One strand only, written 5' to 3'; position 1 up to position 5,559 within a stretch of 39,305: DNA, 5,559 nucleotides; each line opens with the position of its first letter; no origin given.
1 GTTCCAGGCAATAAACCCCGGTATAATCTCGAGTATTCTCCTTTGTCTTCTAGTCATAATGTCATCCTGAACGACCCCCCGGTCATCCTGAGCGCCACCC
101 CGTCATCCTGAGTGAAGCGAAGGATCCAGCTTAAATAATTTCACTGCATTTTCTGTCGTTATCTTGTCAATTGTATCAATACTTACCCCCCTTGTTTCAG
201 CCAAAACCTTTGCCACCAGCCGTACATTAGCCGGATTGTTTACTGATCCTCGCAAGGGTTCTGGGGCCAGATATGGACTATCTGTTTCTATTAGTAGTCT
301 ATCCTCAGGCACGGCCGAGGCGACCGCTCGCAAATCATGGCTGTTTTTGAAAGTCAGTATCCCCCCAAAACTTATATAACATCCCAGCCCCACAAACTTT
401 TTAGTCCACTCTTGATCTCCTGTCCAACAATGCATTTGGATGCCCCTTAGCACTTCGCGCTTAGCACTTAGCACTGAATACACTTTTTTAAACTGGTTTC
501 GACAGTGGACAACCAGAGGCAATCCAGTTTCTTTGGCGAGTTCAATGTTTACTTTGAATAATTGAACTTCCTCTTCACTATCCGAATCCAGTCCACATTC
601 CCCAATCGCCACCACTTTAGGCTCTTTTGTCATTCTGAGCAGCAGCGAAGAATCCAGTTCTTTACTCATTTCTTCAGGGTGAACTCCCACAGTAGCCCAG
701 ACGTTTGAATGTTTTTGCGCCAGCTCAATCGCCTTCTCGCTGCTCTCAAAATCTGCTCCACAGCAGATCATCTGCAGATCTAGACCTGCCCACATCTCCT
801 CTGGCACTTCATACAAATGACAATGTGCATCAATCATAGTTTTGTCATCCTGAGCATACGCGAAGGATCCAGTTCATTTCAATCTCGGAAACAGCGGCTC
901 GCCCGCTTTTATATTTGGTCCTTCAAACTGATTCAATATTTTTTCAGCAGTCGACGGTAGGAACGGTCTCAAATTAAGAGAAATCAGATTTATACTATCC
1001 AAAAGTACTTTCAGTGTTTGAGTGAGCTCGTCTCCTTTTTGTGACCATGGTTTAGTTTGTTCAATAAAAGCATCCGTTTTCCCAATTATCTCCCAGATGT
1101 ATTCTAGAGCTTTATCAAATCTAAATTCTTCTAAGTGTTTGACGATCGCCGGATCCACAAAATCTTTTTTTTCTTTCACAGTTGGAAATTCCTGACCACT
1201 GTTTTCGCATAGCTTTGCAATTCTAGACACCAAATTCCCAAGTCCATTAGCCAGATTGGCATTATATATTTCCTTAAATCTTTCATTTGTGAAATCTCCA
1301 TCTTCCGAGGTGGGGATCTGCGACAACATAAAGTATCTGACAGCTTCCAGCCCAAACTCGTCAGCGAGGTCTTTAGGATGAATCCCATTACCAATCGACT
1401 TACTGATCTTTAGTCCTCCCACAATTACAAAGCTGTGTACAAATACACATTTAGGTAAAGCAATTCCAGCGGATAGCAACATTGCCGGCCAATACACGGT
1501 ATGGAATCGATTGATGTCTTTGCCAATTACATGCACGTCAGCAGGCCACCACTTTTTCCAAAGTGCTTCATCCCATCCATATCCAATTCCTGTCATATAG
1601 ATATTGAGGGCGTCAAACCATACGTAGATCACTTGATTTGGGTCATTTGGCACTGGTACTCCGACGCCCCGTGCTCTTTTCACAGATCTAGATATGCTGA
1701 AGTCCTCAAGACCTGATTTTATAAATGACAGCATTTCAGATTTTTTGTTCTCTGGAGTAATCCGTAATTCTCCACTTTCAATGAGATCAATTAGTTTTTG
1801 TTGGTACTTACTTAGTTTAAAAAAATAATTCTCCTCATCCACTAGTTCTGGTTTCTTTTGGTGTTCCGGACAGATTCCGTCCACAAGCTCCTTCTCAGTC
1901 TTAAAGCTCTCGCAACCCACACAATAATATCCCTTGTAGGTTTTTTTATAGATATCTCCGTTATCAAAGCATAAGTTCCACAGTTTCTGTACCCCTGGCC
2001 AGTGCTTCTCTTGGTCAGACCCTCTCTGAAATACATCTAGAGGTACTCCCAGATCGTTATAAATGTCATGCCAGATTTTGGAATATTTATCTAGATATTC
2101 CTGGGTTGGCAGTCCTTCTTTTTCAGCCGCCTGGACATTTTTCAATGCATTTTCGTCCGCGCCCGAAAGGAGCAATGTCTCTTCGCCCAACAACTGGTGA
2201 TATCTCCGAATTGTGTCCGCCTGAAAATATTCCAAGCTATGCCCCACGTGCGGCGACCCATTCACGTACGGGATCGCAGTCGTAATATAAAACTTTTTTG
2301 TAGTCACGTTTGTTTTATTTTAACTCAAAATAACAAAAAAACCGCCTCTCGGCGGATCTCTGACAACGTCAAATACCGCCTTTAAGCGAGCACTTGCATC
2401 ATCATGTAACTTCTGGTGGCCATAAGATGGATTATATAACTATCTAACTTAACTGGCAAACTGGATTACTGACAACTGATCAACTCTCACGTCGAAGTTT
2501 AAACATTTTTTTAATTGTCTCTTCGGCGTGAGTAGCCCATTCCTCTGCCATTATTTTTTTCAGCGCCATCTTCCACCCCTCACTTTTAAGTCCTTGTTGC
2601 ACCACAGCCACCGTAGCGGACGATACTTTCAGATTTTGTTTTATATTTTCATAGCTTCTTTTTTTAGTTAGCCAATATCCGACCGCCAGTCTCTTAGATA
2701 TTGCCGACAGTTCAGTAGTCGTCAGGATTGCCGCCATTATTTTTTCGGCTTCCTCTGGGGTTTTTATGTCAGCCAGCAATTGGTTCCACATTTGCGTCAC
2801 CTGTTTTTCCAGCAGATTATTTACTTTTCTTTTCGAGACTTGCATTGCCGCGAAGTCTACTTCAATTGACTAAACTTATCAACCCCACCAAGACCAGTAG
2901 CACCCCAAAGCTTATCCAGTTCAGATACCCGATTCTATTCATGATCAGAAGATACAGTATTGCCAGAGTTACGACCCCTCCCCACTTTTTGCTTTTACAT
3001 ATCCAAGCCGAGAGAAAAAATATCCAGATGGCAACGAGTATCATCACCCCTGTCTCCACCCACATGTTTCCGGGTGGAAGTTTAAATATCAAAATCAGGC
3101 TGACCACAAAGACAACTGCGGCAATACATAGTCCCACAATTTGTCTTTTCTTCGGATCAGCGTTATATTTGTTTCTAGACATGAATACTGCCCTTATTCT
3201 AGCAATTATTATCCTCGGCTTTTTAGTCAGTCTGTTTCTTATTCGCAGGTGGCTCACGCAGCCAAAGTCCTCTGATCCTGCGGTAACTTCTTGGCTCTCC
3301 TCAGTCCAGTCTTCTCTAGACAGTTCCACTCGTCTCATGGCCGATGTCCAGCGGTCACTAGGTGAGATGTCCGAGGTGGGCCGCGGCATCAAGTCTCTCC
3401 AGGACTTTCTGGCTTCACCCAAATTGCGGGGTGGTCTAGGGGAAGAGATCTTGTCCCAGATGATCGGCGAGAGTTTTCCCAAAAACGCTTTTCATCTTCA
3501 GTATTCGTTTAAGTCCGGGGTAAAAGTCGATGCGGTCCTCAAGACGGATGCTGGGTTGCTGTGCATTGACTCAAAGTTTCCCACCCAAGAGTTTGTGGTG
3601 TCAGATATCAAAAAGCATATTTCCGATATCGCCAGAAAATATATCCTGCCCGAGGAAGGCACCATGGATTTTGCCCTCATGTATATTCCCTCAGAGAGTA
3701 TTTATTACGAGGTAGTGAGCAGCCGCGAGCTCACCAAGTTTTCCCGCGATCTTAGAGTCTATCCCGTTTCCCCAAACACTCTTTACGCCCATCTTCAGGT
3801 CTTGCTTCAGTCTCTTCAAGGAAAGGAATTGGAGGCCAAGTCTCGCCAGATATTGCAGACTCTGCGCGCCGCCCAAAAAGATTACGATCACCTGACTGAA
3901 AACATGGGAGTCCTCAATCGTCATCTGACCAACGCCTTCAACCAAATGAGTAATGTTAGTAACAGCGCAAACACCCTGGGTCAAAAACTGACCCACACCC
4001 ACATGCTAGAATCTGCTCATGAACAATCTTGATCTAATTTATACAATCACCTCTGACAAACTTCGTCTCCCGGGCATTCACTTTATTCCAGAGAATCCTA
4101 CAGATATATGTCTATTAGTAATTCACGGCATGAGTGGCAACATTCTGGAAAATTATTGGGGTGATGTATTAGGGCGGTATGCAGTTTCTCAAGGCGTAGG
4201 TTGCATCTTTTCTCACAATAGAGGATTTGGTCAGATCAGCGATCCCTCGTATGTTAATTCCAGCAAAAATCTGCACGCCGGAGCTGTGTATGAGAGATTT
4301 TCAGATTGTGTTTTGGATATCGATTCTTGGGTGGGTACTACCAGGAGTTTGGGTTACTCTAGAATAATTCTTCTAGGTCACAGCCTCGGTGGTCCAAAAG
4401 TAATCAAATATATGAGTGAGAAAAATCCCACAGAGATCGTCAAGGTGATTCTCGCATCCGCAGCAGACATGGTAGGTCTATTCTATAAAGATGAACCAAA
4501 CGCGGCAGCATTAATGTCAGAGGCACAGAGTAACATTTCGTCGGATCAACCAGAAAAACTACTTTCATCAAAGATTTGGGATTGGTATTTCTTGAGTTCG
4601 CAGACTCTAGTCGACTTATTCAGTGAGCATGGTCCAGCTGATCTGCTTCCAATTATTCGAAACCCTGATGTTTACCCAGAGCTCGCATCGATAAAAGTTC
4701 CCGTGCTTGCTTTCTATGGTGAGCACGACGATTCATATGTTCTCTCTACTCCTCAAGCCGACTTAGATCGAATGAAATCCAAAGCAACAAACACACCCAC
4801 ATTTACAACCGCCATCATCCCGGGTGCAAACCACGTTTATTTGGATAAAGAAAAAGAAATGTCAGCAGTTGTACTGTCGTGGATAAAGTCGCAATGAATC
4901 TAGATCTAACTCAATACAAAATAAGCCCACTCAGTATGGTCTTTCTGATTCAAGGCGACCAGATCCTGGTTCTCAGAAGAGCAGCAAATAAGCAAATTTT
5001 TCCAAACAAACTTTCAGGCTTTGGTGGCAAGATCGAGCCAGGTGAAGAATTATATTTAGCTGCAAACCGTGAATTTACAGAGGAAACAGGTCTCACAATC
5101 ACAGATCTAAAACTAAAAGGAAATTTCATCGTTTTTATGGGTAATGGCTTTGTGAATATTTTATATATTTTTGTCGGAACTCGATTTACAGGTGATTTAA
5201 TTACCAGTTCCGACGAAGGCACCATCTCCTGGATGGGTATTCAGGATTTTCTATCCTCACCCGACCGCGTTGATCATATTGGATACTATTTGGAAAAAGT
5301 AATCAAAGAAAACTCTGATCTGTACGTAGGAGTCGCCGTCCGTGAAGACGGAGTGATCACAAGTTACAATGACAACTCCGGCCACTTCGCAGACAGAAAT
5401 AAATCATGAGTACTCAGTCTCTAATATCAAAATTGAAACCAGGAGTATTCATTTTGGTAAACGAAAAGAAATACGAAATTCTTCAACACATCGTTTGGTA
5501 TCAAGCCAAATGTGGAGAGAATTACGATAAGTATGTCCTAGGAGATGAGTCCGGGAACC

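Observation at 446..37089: Dispersed family of heptamer-phased (7-nt/21-nt) quasi-repeat cassettes embedded in-frame in unrelated genes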

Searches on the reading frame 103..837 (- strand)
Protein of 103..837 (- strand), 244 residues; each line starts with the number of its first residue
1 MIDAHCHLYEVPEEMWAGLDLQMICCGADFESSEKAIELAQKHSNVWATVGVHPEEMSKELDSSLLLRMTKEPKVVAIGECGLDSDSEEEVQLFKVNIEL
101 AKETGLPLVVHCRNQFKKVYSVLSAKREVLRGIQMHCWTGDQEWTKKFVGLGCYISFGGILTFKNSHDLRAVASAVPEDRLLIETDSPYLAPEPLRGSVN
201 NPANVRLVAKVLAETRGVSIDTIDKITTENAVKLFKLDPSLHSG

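Call 9: search_protein_families(library=pfam, proteins=[window:103-837:-])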
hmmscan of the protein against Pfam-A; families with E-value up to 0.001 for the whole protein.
window:103-837:- (244 aa): 2 families
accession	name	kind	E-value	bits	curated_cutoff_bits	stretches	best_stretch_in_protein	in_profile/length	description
PF01026.27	TatD_DNase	-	4.4e-68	229.9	27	1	2-236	1-253/253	TatD related DNase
PF04909.20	Amidohydro_2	-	0.00023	21.4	26.4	0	97-237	130-289/289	Amidohydrolase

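Call 39: search_solved_structures(query=window:103-837:-, show_alignments=2, max_evalue=1e-20)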
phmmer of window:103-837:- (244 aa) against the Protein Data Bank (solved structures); distinct sequences matched with E-value up to 1e-20: 11.
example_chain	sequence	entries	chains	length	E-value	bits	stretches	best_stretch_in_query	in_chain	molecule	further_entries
1yix_A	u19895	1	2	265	4.3e-42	147.3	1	37-240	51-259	deoxyribonuclease ycfH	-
1j6o_A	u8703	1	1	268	2.2e-39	138.4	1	23-235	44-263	TatD-related deoxyribonuclease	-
2gzx_A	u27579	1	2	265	3.5e-36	127.9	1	16-240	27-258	putative TatD related DNase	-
6l25_A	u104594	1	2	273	1.1e-35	126.4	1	16-238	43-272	Deoxyribonuclease YcfH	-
4p5u_A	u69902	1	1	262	1.2e-31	113.1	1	23-235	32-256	Tat-linked quality control protein TatD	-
4pe8_A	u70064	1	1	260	1.2e-31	113.1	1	23-235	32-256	Tat-linked quality control protein TatD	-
1xwy_A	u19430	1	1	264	1.3e-31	113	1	23-235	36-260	Deoxyribonuclease tatD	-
3rcm_A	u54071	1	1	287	6.5e-27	97.6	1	16-237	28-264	TatD family hydrolase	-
1zzm_A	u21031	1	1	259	8.4e-23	84.1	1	22-236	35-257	putative deoxyribonuclease yjjV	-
8efg_A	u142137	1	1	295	7.7e-22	81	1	24-191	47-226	Deoxyribonuclease TATDN1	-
2xio_A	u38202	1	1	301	2.1e-21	79.5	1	24-191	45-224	PUTATIVE DEOXYRIBONUCLEASE TATDN1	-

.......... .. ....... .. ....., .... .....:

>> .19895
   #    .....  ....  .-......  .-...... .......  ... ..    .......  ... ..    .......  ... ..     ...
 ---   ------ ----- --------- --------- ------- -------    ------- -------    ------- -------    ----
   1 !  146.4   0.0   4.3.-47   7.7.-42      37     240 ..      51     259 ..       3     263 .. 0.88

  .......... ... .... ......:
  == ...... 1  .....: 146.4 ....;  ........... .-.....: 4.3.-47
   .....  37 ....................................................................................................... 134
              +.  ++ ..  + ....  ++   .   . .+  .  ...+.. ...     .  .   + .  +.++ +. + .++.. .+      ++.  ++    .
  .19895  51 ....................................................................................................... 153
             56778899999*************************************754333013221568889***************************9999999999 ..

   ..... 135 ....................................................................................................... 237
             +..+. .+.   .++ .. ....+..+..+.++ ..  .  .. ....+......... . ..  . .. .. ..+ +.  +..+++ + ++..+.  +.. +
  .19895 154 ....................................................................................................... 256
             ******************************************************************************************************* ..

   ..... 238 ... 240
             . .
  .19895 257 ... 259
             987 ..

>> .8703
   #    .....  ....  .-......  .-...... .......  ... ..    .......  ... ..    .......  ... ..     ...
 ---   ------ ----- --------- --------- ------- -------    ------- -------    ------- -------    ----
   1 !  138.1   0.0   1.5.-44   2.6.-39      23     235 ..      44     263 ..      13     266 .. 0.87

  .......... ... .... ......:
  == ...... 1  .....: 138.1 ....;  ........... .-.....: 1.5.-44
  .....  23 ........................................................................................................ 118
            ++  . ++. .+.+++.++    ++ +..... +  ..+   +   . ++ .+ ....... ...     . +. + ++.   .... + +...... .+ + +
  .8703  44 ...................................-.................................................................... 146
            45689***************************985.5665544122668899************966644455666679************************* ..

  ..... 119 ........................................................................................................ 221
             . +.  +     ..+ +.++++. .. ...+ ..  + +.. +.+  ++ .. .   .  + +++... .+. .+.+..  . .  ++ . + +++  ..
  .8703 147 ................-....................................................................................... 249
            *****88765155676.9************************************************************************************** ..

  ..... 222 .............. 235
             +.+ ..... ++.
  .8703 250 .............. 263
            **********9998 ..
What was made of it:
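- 441..484 (-): Heptamer cassette in tatD. Unit CTTAGCA on the + strand, about 4.3 copies. Encodes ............. It aligns without a gap to a weakly conserved helix and loop after the HxR motif of solved TatD structures (call 39).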

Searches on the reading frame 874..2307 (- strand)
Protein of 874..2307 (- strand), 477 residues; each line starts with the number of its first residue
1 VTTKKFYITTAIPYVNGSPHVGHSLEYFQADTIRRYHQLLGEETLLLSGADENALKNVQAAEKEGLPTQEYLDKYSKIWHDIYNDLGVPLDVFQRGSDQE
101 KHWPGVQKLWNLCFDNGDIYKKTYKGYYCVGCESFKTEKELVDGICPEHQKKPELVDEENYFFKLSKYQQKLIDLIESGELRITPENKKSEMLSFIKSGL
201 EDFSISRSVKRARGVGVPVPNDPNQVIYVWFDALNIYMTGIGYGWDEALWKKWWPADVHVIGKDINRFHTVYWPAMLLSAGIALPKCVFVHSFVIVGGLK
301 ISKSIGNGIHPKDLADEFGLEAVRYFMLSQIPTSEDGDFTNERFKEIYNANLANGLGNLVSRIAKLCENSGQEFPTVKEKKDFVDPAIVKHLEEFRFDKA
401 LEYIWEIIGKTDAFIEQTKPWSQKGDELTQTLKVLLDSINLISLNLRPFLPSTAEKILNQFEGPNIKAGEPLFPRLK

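Call 63: search_protein_families(library=pfam, proteins=[window:874-2307:-], max_evalue=0.00001)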
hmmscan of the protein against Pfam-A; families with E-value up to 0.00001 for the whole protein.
window:874-2307:- (477 aa): 4 families
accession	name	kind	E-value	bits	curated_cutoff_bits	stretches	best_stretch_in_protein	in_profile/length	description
PF09334.17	tRNA-synt_1g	-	1.2e-96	324.3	20.1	2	150-363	173-390/391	tRNA synthetases class I (M)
PF00133.28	tRNA-synt_1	-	3.2e-27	95.8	22.7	2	3-209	22-237/414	tRNA synthetases class I (I, L, M and V)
PF01406.26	tRNA-synt_1e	-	3e-07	30.5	27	0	287-331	239-284/301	tRNA synthetases class I (C) catalytic domain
PF08264.19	Anticodon_1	-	3.3e-06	27.5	25.1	1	389-463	16-95/148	Anticodon-binding domain of tRNA ligase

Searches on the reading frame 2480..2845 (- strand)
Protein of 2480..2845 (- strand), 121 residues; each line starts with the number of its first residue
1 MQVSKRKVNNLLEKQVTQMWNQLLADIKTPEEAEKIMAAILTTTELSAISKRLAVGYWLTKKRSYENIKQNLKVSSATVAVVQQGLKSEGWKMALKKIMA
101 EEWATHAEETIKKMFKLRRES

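Call 65: search_protein_families(library=pfam, proteins=[window:2480-2845:-], max_evalue=0.00001)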
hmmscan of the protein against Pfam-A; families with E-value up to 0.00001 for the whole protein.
window:2480-2845:- (121 aa): 1 family
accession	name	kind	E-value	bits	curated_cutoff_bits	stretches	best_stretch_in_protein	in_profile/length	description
PF01371.25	Trp_repressor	-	7.4e-12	45.6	27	1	21-96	7-85/88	Trp repressor protein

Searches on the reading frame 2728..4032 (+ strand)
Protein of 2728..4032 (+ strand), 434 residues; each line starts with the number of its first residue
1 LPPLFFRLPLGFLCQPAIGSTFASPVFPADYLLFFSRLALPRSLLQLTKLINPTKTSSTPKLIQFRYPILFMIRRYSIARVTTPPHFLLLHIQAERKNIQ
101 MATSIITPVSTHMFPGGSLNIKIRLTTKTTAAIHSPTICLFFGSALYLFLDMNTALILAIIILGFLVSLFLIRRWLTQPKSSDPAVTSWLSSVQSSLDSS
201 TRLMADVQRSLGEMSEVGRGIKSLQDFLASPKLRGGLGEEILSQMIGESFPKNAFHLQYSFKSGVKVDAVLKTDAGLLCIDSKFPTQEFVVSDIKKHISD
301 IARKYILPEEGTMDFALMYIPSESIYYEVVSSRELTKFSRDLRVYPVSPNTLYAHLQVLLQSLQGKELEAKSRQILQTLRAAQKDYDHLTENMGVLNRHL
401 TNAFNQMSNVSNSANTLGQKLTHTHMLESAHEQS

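Call 63: search_protein_families(library=pfam, proteins=[window:2728-4032:+], max_evalue=0.00001)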
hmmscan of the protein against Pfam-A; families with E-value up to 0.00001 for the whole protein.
window:2728-4032:+ (434 aa): 1 family
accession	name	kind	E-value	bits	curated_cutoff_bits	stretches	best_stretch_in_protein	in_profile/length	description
PF02646.22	RmuC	-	8.6e-35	120.7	26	2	291-429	147-286/291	RmuC family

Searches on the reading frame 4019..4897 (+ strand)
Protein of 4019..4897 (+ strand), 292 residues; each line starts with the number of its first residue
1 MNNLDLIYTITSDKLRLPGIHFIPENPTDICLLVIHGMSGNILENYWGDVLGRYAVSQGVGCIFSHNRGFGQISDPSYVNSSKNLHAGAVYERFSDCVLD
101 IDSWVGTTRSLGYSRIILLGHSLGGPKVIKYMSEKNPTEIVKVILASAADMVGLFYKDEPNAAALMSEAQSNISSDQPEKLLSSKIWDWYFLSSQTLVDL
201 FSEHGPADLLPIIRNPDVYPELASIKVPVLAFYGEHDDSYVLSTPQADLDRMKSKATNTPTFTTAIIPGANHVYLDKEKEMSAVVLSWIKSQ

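Call 63: search_protein_families(library=pfam, proteins=[window:4019-4897:+], max_evalue=0.00001)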
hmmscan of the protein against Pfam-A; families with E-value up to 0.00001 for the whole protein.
window:4019-4897:+ (292 aa): 4 families
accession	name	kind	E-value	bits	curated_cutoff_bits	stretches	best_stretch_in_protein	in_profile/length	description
PF08538.16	DUF1749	-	5e-11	42.7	24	1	111-283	102-287/299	Protein of unknown function (DUF1749)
PF12146.15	Hydrolase_4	-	1.6e-10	41.2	27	1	32-170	7-130/239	Serine aminopeptidase, S33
PF00561.26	Abhydrolase_1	-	1.9e-08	34.7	25.8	1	32-164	3-119/245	alpha/beta hydrolase fold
PF12697.13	Abhydrolase_6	-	6.8e-08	33.9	26.3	1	32-277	1-210/217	Alpha/beta hydrolase family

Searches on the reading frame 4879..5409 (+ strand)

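Call 63: search_protein_families(library=pfam, proteins=[window:4879-5409:+], max_evalue=0.00001)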
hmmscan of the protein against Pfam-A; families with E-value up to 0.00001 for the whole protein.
window:4879-5409:+ (176 aa): 1 family
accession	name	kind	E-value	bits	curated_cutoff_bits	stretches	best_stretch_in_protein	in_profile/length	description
PF00293.34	NUDIX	-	9.9e-15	55.2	21.1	1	21-130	8-124/134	NUDIX domain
